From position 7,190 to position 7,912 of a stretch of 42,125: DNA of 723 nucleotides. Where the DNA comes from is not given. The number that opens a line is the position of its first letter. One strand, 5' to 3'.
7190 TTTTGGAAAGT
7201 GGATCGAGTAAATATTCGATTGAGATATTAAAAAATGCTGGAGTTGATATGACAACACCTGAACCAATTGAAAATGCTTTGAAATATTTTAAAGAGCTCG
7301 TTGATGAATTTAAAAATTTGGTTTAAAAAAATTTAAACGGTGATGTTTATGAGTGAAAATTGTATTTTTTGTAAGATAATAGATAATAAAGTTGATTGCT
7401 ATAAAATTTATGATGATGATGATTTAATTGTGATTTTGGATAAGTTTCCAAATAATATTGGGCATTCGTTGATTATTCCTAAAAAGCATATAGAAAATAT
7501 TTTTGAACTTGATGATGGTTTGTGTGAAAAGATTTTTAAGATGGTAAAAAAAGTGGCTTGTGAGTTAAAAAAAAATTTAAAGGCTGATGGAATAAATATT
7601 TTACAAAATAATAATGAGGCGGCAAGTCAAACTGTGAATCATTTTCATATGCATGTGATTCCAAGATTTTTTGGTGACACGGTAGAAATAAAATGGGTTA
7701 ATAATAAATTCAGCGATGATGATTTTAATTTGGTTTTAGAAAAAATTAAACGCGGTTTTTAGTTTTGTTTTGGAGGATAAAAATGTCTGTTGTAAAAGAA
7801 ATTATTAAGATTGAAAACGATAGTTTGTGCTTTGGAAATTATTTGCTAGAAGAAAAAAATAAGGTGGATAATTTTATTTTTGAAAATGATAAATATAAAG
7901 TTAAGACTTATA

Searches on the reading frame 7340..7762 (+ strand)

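Call 13: search_protein_families(library=pfam, proteins=[window:7340-7762:+], max_evalue=0.001)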
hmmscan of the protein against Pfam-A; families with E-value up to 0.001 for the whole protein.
window:7340-7762:+ (140 aa): 2 families
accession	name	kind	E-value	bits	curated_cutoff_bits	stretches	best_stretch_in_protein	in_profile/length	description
PF01230.28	HIT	-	6.5e-26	91.3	21.5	1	18-110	4-96/98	HIT domain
PF11969.13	DcpS_C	-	2.9e-16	60.4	24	1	7-107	1-100/114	Scavenger mRNA decapping enzyme C-term binding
